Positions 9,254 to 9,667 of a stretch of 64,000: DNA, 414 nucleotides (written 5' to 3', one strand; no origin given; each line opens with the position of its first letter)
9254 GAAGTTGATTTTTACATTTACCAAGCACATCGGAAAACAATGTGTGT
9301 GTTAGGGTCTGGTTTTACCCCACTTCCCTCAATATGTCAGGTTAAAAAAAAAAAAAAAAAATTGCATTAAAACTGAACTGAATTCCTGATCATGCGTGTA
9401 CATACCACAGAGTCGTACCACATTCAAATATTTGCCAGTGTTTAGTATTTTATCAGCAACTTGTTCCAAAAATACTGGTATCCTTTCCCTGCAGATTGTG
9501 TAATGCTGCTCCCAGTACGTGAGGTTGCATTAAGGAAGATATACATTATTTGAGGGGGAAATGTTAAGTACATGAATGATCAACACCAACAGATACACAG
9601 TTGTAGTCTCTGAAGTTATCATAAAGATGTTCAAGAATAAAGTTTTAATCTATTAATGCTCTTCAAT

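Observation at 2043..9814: Two AT-AC (U12-type) introns in a single gamma-tubulin complex gene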

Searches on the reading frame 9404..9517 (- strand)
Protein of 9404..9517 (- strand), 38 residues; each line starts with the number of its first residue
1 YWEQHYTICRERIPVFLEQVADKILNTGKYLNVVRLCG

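Call 75: find_related_loci(query=A2, collection=metagenome_contigs, flank=4000)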
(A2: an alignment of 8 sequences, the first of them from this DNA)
Query A2 (38 aa) in metagenome_contigs; peptide patterns used: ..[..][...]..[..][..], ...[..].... (x = any residue, [..] = any of these).
332 stretches matched a pattern; 64 encode a relative of the query (tblastn E <= 1e-3); 64 distinct loci.
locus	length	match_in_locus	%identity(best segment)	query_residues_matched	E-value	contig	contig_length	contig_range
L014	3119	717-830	87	1-38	7e-22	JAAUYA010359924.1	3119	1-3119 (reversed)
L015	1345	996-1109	95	1-38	1e-21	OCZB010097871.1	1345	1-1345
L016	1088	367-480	92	1-38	1e-21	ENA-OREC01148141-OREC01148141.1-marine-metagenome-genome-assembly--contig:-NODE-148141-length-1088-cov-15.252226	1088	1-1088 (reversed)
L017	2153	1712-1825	92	1-38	3e-21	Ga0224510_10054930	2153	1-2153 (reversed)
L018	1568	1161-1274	87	1-38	1e-20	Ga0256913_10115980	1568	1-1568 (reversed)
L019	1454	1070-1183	87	1-38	9e-21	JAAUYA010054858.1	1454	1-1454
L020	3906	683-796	92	1-38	2e-20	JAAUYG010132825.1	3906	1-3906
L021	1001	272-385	84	1-38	2e-20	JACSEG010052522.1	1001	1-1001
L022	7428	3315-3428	87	1-38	3e-20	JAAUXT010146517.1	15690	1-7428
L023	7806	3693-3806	87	1-38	9e-20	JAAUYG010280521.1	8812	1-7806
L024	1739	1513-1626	82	1-38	4e-19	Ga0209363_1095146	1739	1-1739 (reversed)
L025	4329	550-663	82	1-38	4e-19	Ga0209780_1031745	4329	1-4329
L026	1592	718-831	82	1-38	5e-19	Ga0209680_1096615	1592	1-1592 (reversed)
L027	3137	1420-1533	79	1-38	5e-19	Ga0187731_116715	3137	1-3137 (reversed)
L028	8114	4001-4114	82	1-38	8e-19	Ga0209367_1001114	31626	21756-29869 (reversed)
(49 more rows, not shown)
